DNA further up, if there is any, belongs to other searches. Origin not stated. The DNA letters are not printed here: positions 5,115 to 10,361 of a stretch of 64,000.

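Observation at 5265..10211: Intronless family-A adhesion GPCR between intron-rich neighbours (retrogene-like)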

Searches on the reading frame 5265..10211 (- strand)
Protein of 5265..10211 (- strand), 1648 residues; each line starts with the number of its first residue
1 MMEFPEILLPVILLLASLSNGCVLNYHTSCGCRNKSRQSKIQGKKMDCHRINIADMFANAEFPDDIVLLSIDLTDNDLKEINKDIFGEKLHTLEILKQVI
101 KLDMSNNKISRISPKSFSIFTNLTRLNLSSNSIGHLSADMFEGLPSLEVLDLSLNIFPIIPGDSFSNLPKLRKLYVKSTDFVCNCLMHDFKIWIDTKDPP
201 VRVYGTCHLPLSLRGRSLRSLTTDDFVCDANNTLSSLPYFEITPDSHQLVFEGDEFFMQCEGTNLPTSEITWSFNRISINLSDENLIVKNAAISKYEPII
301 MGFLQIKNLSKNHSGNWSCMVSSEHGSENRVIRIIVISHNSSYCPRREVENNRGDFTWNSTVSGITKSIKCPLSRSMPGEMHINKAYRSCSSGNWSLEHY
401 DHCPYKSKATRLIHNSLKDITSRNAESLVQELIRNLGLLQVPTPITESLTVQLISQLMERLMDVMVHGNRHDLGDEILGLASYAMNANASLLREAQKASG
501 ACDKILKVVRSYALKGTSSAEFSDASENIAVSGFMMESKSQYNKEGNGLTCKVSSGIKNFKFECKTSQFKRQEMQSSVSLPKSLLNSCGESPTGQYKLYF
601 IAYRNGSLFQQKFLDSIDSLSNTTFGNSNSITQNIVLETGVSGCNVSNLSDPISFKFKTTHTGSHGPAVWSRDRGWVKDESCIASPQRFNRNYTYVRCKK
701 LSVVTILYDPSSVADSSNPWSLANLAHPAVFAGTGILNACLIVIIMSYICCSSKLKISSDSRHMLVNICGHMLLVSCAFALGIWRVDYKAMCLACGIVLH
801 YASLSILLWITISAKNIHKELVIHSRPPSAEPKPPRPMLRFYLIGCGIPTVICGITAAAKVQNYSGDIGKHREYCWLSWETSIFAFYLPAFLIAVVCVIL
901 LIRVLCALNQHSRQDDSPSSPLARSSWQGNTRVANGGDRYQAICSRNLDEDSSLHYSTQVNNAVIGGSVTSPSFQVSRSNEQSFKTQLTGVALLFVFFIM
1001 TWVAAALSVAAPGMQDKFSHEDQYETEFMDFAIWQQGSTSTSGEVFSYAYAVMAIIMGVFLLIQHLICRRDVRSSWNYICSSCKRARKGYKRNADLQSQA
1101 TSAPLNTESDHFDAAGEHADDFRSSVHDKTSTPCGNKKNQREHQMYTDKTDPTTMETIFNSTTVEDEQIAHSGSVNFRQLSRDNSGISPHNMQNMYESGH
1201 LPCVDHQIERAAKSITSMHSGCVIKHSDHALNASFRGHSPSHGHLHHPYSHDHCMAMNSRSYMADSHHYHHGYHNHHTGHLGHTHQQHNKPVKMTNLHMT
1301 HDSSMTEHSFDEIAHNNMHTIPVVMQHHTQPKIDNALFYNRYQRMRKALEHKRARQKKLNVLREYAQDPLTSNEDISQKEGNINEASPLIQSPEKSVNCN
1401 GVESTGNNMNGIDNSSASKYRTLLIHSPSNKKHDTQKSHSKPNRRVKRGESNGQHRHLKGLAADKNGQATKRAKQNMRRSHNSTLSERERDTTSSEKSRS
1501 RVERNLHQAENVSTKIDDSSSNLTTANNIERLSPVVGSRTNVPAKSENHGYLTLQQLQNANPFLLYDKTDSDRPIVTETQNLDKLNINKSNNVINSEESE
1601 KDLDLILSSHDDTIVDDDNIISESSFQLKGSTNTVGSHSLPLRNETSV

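Call 3: search_protein_families(library=pfam, proteins=[window:5265-10211:-], max_evalue=0.1)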
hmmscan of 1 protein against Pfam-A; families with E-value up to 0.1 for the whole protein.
window:5265-10211:- (1648 aa): 11 families
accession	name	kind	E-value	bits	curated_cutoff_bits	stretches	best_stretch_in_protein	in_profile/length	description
PF13855.12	LRR_8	-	2.5e-19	69.2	27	2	121-180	1-60/61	Leucine rich repeat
PF00002.29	7tm_2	-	6.3e-16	58.8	20.6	1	733-921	11-196/250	7 transmembrane receptor (Secretin family)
PF13927.12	Ig_3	-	4.6e-08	33.9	30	1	238-322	2-77/78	Immunoglobulin domain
PF12799.13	LRR_4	-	2.7e-07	31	27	1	98-136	2-42/44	Leucine Rich repeats (2 copies)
PF00047.31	ig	-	3.8e-05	24.4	21.8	1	249-330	4-79/81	Immunoglobulin domain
PF13895.12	Ig_2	-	5.9e-05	23.7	27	1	242-328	4-70/79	Immunoglobulin domain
PF07679.22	I-set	-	0.00012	22.5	23.7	1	238-334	1-88/90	Immunoglobulin I-set domain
PF00560.39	LRR_1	-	0.0003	20.8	20.6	0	122-144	1-23/23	Leucine Rich Repeat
PF14580.12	LRR_9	-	0.0027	17.7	30.5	1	70-153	46-121/175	Leucine-rich repeat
PF13306.12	LRR_5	-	0.0033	17.8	27.7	1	71-170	39-125/127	BspA type Leucine rich repeat region (6 copies)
PF02793.27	HRM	-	0.01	16.6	26.2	1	353-404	9-64/66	Hormone receptor domain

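Call 4: search_solved_structures(query=window:5268-10211:-, max_evalue=0.001)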
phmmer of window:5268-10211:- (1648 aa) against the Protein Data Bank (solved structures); distinct sequences matched with E-value up to 0.001: 244 (the best 60 are shown).
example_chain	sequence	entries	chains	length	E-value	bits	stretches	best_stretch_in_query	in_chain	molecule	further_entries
4u7l_A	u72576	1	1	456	2.7e-24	87.7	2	100-229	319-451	Leucine-rich repeats and immunoglobulin-like domains protein 1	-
3zyo_A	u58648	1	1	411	5.7e-21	76.7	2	92-327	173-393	LEUCINE-RICH REPEAT-CONTAINING PROTEIN 4B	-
3zyn_A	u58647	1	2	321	6.8e-21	76.4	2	92-231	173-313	LEUCINE-RICH REPEAT-CONTAINING PROTEIN 4B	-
8rex_E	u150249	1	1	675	1.9e-20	74.9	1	83-183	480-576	Transforming growth factor beta activator LRRC32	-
7wrq_A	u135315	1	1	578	4.1e-20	73.8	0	94-181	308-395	Insulin-like growth factor-binding protein complex acid labile subunit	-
5gs0_A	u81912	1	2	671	5.4e-20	73.4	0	112-155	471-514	Toll-like receptor 3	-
8yht_A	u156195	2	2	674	5.9e-20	73.3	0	112-155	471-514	Toll-like receptor 3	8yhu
7wv4_A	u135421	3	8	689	6.2e-20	73.2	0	112-155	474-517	Toll-like receptor 3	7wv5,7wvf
3ulu_A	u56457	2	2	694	6.6e-20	73.1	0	112-155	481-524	Toll-like receptor 3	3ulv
1ziw_A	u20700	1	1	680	7e-20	73.1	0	112-155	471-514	Toll-like receptor 3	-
2a0z_A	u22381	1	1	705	9.2e-20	72.7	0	112-155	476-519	Toll-like receptor 3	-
7wvj_A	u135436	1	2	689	1.5e-19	71.9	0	112-155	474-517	Toll-like receptor 3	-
7wv3_A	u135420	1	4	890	8.1e-19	69.5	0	113-155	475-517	Toll-like receptor 3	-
7c76_A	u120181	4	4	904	1e-18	69.2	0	113-155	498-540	Toll-like receptor 3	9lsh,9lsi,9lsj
7wve_A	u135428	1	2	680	1.2e-18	68.9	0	102-155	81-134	Toll-like receptor 3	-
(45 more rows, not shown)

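Call 5: find_homologous_proteins(query=window:5268-10211:-, max_evalue=1e-10)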
Query window:5268-10211:- (1648 aa): 106 proteins with E <= 1e-10 among 8000 candidates.
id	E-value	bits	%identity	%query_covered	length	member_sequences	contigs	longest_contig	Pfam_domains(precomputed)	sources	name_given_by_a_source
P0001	0.0e+0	3800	100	100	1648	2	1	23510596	PF00002.30,PF13927.13,PF12799.14,PF26588.1,PF13855.13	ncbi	ncbi:adhesion G protein-coupled receptor A3-like [Styela clava]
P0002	1.2e-104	369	29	62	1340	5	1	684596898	PF00002.30,PF01825.28,PF12799.14,PF26588.1,PF13855.13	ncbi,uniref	ncbi:adhesion G protein-coupled receptor A2 [Sminthopsis crassicaudata]|uniref:adhesion G protein-co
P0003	4.3e-93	331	31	49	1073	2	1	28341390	PF00002.30,PF01825.28,PF02793.28,PF26588.1,PF13855.13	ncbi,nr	ncbi:adhesion G protein-coupled receptor A2-like isoform X2 [Pristis pectinata]|nr:adhesion G protei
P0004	2.5e-41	159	37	7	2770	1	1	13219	PF01108.24,PF13306.13,PF14580.13,PF00560.40,PF25788.3,PF12799.14,PF25833.1,PF13855.13,PF23211.1,PF00041.28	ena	-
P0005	1.7e-39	153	35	8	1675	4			PF23598.2,PF13306.13,PF01462.24,PF12661.14,PF02210.32,PF25024.1,PF13855.13,PF00054.31,PF01463.30,PF14580.13,PF00560.40,PF12799.14,PF00008.34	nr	nr:slit homolog 1b [Nothobranchius furzeri]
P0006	2.1e-38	149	32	8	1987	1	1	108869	PF24048.2,PF13516.13,PF13306.13,PF14580.13,PF00560.40,PF12799.14,PF13855.13,PF23211.1,PF23952.2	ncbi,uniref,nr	ncbi:hypothetical protein J437_LFUL018463 [Ladona fulva]|uniref:LRRCT domain-containing protein n=1 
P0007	1.9e-30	123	30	8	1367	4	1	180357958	PF24048.2,PF13306.13,PF14580.13,PF00560.40,PF12799.14,PF13855.13,PF23952.2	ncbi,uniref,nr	ncbi:chaoptin isoform X1 [Hermetia illucens]|uniref:chaoptin isoform X1 n=1 Tax=Hermetia illucens Ta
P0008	8.7e-29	118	32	9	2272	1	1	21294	PF23598.2,PF13306.13,PF00560.40,PF12799.14,PF13855.13,PF23952.2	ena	-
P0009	3.5e-27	112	35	7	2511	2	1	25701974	PF23598.2,PF13306.13,PF01462.24,PF14580.13,PF00560.40,PF12799.14,PF13855.13,PF23211.1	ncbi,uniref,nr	ncbi:PODN [Branchiostoma lanceolatum]|uniref:PODN protein n=1 Tax=Branchiostoma lanceolatum TaxID=77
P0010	1.8e-26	110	45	6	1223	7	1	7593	PF23598.2,PF13306.13,PF14580.13,PF00560.40,PF12799.14,PF13855.13,PF23952.2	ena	-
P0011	1.2e-25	107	41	5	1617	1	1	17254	PF13306.13,PF14580.13,PF00560.40,PF12799.14,PF13855.13,PF23952.2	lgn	-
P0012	1.3e-25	107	33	7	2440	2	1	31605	PF23598.2,PF13306.13,PF00028.24,PF28399.1,PF13855.13,PF23211.1,PF25374.1,PF17963.8,PF23592.1,PF00560.40,PF12799.14,PF13860.13,PF28393.1,PF23952.2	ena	-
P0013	5.5e-25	105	27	10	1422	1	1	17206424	PF24048.2,PF23598.2,PF13306.13,PF14580.13,PF00560.40,PF12799.14,PF13855.13,PF23211.1,PF23952.2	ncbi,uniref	ncbi:uncharacterized protein atk [Epargyreus clarus]|uniref:uncharacterized protein atk n=1 Tax=Epar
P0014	6.5e-25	105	34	7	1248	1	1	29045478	PF23598.2,PF13306.13,PF14580.13,PF00560.40,PF12799.14,PF13855.13,PF23211.1,PF23952.2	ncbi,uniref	ncbi:uncharacterized protein [Leptinotarsa decemlineata]|uniref:uncharacterized protein n=1 Tax=Lept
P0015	1.7e-24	103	29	8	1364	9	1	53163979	PF13516.13,PF13306.13,PF14580.13,PF00560.40,PF12799.14,PF13855.13,PF23952.2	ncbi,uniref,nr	ncbi:unnamed protein product [Chironomus riparius]|uniref:LRRCT domain-containing protein n=1 Tax=Ch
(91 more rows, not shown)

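Call 11: find_encoding_contigs(protein=P0001, flank=10000, max_places=3)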
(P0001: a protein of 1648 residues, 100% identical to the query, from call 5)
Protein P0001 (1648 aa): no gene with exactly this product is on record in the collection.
